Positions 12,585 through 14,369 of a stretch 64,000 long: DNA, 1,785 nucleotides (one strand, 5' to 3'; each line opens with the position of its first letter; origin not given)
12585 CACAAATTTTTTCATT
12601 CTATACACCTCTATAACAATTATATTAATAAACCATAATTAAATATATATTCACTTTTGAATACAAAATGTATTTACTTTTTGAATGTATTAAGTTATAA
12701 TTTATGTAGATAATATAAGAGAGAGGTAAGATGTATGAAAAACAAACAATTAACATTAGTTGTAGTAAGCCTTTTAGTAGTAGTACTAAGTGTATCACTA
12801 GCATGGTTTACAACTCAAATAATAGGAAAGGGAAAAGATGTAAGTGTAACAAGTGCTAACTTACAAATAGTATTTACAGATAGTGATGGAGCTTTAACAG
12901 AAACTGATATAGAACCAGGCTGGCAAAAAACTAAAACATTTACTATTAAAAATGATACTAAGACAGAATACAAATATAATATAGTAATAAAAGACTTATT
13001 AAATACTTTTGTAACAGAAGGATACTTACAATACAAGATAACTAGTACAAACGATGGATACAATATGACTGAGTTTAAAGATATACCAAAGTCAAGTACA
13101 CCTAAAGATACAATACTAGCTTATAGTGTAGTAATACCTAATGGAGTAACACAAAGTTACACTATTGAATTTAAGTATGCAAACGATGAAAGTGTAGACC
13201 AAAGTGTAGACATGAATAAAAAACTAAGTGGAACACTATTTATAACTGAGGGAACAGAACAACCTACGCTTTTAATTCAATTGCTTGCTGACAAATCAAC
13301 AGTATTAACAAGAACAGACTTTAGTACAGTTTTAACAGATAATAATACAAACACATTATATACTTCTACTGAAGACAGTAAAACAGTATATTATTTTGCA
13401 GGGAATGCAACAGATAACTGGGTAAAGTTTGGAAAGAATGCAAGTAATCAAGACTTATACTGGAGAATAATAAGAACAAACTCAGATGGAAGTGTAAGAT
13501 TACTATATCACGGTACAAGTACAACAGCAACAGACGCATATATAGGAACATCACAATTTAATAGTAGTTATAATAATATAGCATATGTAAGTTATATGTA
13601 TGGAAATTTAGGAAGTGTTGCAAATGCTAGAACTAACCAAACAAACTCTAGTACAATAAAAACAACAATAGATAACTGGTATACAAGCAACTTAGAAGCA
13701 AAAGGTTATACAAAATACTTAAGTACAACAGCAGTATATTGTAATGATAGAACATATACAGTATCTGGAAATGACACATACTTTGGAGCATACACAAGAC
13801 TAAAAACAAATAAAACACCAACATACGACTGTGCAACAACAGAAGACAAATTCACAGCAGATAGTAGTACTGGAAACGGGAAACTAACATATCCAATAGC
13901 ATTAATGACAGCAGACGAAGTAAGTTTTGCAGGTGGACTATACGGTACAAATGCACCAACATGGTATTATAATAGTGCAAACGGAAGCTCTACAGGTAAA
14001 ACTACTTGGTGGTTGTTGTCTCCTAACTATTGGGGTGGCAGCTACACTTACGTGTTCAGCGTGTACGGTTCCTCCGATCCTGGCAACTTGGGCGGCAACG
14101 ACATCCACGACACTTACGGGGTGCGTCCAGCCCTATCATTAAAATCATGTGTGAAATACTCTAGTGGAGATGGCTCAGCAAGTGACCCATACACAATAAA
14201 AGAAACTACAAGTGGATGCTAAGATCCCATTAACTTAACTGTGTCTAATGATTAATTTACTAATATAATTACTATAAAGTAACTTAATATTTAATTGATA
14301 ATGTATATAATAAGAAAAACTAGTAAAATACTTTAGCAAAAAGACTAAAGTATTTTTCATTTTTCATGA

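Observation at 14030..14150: High-GC, codon-atypical 36-codon segment embedded in an AT-rich secreted-protein gene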

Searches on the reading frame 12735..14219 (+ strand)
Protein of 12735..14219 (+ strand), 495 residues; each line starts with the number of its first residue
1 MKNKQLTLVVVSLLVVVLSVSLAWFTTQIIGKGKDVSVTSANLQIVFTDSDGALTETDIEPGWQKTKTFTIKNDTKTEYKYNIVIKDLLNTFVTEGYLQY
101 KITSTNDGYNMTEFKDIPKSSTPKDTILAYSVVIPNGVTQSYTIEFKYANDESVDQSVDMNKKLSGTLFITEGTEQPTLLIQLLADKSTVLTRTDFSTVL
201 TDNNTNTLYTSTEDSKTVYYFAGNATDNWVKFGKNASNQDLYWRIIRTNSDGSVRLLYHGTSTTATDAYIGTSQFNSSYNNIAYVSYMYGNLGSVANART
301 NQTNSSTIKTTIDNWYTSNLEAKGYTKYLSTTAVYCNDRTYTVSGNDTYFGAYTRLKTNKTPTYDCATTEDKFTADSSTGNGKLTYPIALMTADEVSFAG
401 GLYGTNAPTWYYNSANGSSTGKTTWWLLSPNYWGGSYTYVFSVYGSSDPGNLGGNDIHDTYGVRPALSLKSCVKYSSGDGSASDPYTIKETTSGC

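Call 8: search_protein_families(library=pfam, proteins=[window:12735-14219:+], max_evalue=1)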
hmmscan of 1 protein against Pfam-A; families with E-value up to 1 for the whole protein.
window:12735-14219:+ (495 aa): 2 families
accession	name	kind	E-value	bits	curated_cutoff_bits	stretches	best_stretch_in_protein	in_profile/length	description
PF19789.6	DUF6273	-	8.8e-06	26.1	23.5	1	412-471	111-172/172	Domain of unknown function (DUF6273)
PF01454.25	MAGE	-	0.043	14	25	1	64-112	143-192/207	MAGE homology domain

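Call 9: search_protein_families(library=ncbifam, proteins=[window:12735-14219:+], max_evalue=1)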
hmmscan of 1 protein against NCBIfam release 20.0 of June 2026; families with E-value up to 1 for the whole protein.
window:12735-14219:+ (495 aa): 1 family
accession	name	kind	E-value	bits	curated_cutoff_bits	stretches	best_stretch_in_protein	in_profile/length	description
NF033604.1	epsi_CJH_07325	subfamily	0.0011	19.1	33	1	277-314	6-43/66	CJH_07325 family protein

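Call 10: find_homologous_proteins(query=window:12735-14219:+)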
Query window:12735-14219:+ (495 aa): 7222 proteins with E <= 0.001 among 8000 candidates; the best 120 are listed.
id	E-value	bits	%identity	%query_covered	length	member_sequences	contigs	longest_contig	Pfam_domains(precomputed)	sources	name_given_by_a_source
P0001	0.0e+0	1073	99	100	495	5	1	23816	PF19789.7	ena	-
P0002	0.0e+0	1072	98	100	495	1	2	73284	PF19789.7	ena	-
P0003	5.4e-289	977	54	99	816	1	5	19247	-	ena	-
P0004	1.1e-281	952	90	100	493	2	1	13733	-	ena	-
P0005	1.9e-272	922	54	99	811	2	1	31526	-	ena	-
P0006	6.4e-272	920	86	96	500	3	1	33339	-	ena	-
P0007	2.6e-271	918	86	100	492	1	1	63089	-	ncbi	-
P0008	5.0e-271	917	87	100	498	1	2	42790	-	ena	-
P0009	4.2e-270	914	87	100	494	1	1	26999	PF19789.7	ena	-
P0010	6.4e-270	914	86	100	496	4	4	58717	-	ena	-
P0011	1.6e-269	912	87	100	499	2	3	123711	-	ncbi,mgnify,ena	mgnify:FL=1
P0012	2.9e-269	911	87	100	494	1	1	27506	PF19789.7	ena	-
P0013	6.6e-269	910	87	100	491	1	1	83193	PF19789.7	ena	-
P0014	1.4e-268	909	86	100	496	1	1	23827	PF19789.7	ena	-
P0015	6.4e-268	907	87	96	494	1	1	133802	PF19789.7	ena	-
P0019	6.6e-267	904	86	100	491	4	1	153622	PF19789.7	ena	-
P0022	3.7e-266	901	86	100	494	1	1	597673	PF19789.7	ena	-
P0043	5.3e-264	894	84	100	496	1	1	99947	PF19789.7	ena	-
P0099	6.0e-255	864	81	100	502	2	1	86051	PF19789.7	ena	-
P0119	4.3e-253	858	82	100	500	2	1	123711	-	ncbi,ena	-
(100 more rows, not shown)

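Call 16: find_encoding_contigs(protein=window:12735-14219:+, flank=10000, max_places=4)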
Protein window:12735-14219:+ (495 aa): no gene with exactly this product is on record in the collection.

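Call 17: find_encoding_contigs(protein=P0022, flank=10000, max_places=3)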
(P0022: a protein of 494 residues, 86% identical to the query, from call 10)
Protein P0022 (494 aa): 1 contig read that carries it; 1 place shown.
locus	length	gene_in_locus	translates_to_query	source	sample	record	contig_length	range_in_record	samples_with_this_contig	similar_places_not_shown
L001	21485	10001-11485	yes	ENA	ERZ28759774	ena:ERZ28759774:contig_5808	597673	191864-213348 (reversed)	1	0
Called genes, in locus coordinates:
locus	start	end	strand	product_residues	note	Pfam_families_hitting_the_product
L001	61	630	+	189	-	-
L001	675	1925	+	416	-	-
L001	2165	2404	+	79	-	PF06135:IreB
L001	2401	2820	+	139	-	PF03652:RuvX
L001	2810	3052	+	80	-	-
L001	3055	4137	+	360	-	PF02618:YceG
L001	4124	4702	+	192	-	PF01596:Methyltransf_3, PF01135:PCMT, PF02475:TRM5-TYW2_MTfase (weak), PF13847:Methyltransf_31, PF13649:Methyltransf_25 (weak), PF13578:Methyltransf_24 (weak)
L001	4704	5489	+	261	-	PF01136:Peptidase_U32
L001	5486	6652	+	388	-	PF01136:Peptidase_U32, PF16325:Peptidase_U32_C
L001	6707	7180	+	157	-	PF03449:GreA_GreB_N, PF01272:GreA_GreB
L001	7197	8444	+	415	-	PF05697:Trigger_N, PF00254:FKBP_C, PF05698:Trigger_C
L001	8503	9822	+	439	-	PF13393:tRNA-synt_His, PF00587:tRNA-synt_2b (weak), PF03129:HGTP_anticodon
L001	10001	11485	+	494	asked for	PF19789:DUF6273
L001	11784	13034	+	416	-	PF13393:tRNA-synt_His, PF00152:tRNA-synt_2 (faint), PF00587:tRNA-synt_2b, PF03129:HGTP_anticodon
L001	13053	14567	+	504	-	PF10431:ClpB_D2-small (faint), PF03215:Rad17 (faint), PF00004:AAA, PF07724:AAA_2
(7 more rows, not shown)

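Call 18: find_encoding_contigs(protein=P0011, flank=10000, max_places=3)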
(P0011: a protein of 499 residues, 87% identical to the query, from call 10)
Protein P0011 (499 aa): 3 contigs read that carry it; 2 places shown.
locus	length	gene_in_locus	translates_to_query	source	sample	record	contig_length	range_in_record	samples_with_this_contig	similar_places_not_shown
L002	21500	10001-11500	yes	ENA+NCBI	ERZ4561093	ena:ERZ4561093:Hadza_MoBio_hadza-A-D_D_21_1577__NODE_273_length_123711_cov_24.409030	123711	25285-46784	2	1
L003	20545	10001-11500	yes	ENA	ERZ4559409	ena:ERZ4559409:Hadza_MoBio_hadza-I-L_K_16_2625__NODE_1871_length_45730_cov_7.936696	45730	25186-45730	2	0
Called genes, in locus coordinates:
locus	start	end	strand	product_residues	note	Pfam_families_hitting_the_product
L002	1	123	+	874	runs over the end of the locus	PF01326:PPDK_N, PF00391:PEP-utilizers, PF02896:PEP-utilizers_C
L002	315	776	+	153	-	PF01381:HTH_3 (weak), PF12844:HTH_19 (weak)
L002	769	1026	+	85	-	PF02195:ParB_N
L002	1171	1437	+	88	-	-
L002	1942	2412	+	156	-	-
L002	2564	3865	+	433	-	PF25888:WHD_DnaB, PF07261:DnaB_2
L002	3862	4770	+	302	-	PF01695:IstB_IS21, PF00004:AAA (weak)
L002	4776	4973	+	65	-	-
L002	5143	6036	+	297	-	PF00294:PfkB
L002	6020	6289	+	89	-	PF01713:Smr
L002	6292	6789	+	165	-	PF07963:N_methyl (weak)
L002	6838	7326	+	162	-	-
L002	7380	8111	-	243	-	PF07685:GATase_3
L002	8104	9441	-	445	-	PF08245:Mur_ligase_M, PF08353:MurT_C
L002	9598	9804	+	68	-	-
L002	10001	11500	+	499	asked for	-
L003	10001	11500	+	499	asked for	-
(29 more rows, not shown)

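Call 39: find_encoding_contigs(protein=P0001, flank=10000, max_places=3)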
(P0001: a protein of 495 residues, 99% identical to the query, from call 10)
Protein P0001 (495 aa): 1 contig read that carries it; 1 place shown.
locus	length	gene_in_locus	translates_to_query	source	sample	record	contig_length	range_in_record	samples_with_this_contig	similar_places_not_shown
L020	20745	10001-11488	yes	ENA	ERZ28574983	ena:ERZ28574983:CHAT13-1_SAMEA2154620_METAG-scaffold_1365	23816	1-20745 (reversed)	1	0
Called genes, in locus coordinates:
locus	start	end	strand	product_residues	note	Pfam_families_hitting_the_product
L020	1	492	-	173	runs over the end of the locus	PF20122:DUF6512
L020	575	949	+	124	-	PF04266:ASCH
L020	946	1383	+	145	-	PF18143:HAD_SAK_2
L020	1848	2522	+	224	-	PF02223:Thymidylate_kin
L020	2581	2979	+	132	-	-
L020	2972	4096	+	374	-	PF07690:MFS_1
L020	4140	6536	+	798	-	PF01055:Glyco_hydro_31_2nd, PF21365:Glyco_hydro_31_3rd, PF17137:DUF5110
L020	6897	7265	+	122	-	-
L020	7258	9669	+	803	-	PF00133:tRNA-synt_1, PF01406:tRNA-synt_1e (faint), PF09334:tRNA-synt_1g, PF13603:tRNA-synt_1_2, PF00133:tRNA-synt_1, PF09334:tRNA-synt_1g (weak), PF08264:Anticodon_1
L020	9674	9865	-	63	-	-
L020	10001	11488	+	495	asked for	PF19789:DUF6273 (weak)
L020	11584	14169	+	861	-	PF02739:5_3_exonuc_N, PF01367:5_3_exonuc, PF22619:DNA_polI_exo1, PF00476:DNA_pol_A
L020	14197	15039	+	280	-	-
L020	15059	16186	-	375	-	PF05636:HIGH_NTase1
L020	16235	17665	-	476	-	PF00493:MCM, PF00004:AAA, PF07724:AAA_2, PF07728:AAA_5 (faint)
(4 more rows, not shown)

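Call 40: find_encoding_contigs(protein=P0002, flank=10000, max_places=3)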
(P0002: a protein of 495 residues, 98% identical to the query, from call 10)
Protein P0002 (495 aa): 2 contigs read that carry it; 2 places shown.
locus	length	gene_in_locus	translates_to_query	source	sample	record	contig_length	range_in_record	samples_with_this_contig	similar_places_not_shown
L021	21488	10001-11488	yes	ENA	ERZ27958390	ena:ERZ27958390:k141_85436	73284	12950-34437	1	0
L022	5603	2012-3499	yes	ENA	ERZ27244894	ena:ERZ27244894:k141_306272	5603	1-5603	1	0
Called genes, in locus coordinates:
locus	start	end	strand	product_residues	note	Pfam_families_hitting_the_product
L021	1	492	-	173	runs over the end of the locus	PF20122:DUF6512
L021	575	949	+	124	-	PF04266:ASCH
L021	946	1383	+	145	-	PF18143:HAD_SAK_2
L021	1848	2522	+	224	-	PF02223:Thymidylate_kin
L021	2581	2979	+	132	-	-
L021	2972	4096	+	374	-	PF07690:MFS_1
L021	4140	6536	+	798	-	PF01055:Glyco_hydro_31_2nd, PF21365:Glyco_hydro_31_3rd, PF17137:DUF5110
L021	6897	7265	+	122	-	-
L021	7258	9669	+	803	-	PF00133:tRNA-synt_1, PF01406:tRNA-synt_1e (faint), PF09334:tRNA-synt_1g, PF13603:tRNA-synt_1_2, PF00133:tRNA-synt_1, PF09334:tRNA-synt_1g (weak), PF08264:Anticodon_1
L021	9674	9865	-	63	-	-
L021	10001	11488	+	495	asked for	PF19789:DUF6273 (weak)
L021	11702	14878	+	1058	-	PF08455:SNF2_assoc, PF00176:SNF2-rel_dom, PF04851:ResIII, PF18766:SWI2_SNF2 (weak), PF00270:DEAD (weak), PF00271:Helicase_C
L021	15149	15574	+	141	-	-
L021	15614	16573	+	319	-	-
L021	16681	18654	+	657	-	PF07693:KAP_NTPase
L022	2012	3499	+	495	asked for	PF19789:DUF6273 (weak)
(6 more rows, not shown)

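Call 51: predict_structure(alignment_id=A3)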
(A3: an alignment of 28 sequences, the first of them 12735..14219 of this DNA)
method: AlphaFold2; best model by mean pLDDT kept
length: 495 residues; sequences in the alignment: 28
mean_pLDDT: 61.1   pTM: 0.51
mean pLDDT of the five models: 61.1, 47.9, 45.6, 41.1, 38.6
residues with pLDDT >= 90: 6; 70-90: 189; 50-70: 152; < 50: 148
segments of 3 or more residues with pLDDT < 50: 2-6, 8-41, 173-208, 222-226, 291-305, 340-345, 367-382, 408-421, 493-495
pLDDT, mean of each block of 10 residues (from residue 1): 47 35 30 32 57 70 85 72 78 86 82 85 75 80 88 81 80 41 29 36 42 53 53 76 70 67 59 54 53 42 53 76 73 51 58 70 47 36 58 71 61 37 67 74 66 74 69 54 66 49
secondary structure, 60 per line:
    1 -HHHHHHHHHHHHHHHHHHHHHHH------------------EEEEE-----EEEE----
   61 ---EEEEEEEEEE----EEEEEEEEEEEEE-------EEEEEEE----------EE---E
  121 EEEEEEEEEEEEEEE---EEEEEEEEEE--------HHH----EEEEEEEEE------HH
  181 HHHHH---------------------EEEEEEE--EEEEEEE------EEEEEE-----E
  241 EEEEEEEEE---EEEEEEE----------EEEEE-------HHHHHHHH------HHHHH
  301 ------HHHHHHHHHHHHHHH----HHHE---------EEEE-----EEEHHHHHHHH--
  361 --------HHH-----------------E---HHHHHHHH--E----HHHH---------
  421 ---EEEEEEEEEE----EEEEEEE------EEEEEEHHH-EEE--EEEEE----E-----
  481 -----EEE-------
elements in order: H2-24 E43-47 E53-56 E64-73 E78-90 E98-104 E120-135 E139-148 E164-172 H179-185 E207-213 E216-222 E229-234 E240-249 E253-259 E270-274 H282-289 H296-300 H307-321 E339-342 E348-350 H351-358 H393-400 H408-411 E424-433 E438-444 E451-456 E461-463 E466-470 E486-488

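Call 61: search_solved_structures(query=A3, max_evalue=1, show_alignments=1)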
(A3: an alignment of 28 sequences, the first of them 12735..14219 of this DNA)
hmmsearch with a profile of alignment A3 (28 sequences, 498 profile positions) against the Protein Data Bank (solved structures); distinct sequences matched with E-value up to 1: 1.
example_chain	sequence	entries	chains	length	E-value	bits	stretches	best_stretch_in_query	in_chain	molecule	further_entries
1vko_A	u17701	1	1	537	0.84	11.4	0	91-165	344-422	inositol-3-phosphate synthase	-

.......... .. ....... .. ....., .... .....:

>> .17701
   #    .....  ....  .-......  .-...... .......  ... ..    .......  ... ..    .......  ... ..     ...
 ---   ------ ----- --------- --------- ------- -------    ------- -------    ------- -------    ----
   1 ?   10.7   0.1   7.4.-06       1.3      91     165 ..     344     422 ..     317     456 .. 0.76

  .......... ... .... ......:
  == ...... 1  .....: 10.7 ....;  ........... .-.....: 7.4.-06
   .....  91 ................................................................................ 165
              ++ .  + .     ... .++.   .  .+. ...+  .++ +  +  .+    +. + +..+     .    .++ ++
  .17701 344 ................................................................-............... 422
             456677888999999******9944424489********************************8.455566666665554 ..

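Call 63: find_encoding_contigs(protein=P0008, flank=3000, max_places=1)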
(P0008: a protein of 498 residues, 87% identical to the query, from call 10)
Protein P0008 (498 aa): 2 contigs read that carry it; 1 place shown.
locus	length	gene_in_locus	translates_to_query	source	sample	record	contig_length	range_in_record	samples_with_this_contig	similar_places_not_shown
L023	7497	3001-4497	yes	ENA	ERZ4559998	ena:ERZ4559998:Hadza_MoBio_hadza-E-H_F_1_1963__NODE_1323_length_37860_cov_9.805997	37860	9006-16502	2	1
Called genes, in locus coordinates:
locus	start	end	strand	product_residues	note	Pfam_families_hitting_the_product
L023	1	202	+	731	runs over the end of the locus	PF21760:SecD_1st, PF22599:SecDF_P1_head, PF02355:SecD_SecF_C, PF07549:Sec_GG (weak), PF00873:ACR_tran (weak), PF02355:SecD_SecF_C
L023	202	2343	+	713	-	PF13328:HD_4, PF04607:RelA_SpoT, PF02824:TGS, PF19296:RelA_AH (weak), PF28438:RelA_RIS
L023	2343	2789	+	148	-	PF02580:Tyr_Deacylase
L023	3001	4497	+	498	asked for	-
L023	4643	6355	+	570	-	PF27096:UvrC_M, PF22920:UvrC_RNaseH, PF08459:UvrC_RNaseH_dom, PF14520:HHH_5 (weak)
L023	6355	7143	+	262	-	-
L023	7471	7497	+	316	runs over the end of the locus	PF17761:DUF1016_N, PF06250:YhcG_C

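Call 64: find_encoding_contigs(protein=P0019, flank=3000, max_places=1)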
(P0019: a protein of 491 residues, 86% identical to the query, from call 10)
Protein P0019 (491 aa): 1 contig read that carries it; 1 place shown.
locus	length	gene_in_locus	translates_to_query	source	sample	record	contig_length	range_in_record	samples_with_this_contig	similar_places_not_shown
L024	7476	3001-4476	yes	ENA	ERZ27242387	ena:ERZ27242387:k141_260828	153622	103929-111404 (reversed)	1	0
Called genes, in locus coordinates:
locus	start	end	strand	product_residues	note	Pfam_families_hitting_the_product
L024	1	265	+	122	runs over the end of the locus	-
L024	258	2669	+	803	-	PF00133:tRNA-synt_1, PF01406:tRNA-synt_1e (faint), PF09334:tRNA-synt_1g, PF13603:tRNA-synt_1_2, PF00133:tRNA-synt_1, PF09334:tRNA-synt_1g (weak), PF08264:Anticodon_1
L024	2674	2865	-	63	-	-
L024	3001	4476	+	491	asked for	PF19789:DUF6273 (weak)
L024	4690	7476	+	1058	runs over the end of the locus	PF08455:SNF2_assoc, PF00176:SNF2-rel_dom, PF04851:ResIII, PF18766:SWI2_SNF2 (weak), PF00270:DEAD (weak), PF00271:Helicase_C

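Call 65: find_encoding_contigs(protein=P0009, flank=3000, max_places=1)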
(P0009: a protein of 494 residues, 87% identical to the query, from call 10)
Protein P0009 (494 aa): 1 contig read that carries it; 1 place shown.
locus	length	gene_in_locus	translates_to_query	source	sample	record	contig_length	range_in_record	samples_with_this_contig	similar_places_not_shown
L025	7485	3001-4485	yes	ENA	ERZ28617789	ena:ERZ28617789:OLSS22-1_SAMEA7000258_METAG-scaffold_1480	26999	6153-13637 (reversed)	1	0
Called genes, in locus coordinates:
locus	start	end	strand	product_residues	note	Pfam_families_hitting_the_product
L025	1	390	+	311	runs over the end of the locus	PF13749:HATPase_c_4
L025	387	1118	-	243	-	PF07685:GATase_3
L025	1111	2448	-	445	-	PF08245:Mur_ligase_M, PF08353:MurT_C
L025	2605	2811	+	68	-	-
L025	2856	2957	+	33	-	-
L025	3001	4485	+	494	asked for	PF19789:DUF6273 (faint)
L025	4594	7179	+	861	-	PF02739:5_3_exonuc_N, PF01367:5_3_exonuc, PF22619:DNA_polI_exo1, PF00476:DNA_pol_A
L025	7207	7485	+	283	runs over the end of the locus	PF01545:Cation_efflux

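Call 66: find_encoding_contigs(protein=P0099, flank=3000, max_places=1)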
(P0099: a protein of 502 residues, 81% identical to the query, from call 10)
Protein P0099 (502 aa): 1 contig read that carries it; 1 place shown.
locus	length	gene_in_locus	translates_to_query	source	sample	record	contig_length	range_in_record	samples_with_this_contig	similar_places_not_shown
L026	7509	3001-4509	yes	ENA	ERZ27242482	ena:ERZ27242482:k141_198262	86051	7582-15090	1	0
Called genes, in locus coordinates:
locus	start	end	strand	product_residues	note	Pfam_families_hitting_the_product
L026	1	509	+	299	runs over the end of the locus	PF18075:FtsX_ECD, PF02687:FtsX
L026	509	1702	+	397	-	PF24568:CC_PcsB, PF01551:Peptidase_M23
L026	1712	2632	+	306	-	PF10298:WhiA_N, PF14527:LAGLIDADG_WhiA, PF02650:HTH_WhiA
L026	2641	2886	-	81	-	PF12844:HTH_19 (weak), PF13560:HTH_31, PF01381:HTH_3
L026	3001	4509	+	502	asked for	PF19789:DUF6273 (weak)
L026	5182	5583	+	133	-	PF01624:MutS_I (weak)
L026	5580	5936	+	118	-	-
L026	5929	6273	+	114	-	PF22296:bAvd (faint)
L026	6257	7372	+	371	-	PF00078:RVT_1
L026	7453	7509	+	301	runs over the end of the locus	-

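Call 67: find_encoding_contigs(protein=P0043, flank=3000, max_places=1)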
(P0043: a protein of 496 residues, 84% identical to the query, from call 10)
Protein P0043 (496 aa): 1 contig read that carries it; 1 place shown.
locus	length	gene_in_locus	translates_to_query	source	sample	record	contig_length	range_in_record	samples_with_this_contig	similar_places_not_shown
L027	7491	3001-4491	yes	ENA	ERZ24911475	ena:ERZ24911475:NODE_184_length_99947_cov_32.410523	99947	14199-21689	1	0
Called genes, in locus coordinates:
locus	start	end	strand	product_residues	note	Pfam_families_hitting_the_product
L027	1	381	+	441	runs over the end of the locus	PF04326:SLFN_AlbA_2, PF13749:HATPase_c_4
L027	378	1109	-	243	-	PF07685:GATase_3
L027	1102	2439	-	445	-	PF08245:Mur_ligase_M, PF08353:MurT_C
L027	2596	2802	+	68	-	-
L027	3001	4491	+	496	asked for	PF19789:DUF6273 (faint)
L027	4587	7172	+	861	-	PF02739:5_3_exonuc_N, PF01367:5_3_exonuc, PF22619:DNA_polI_exo1, PF00476:DNA_pol_A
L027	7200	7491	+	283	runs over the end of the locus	PF01545:Cation_efflux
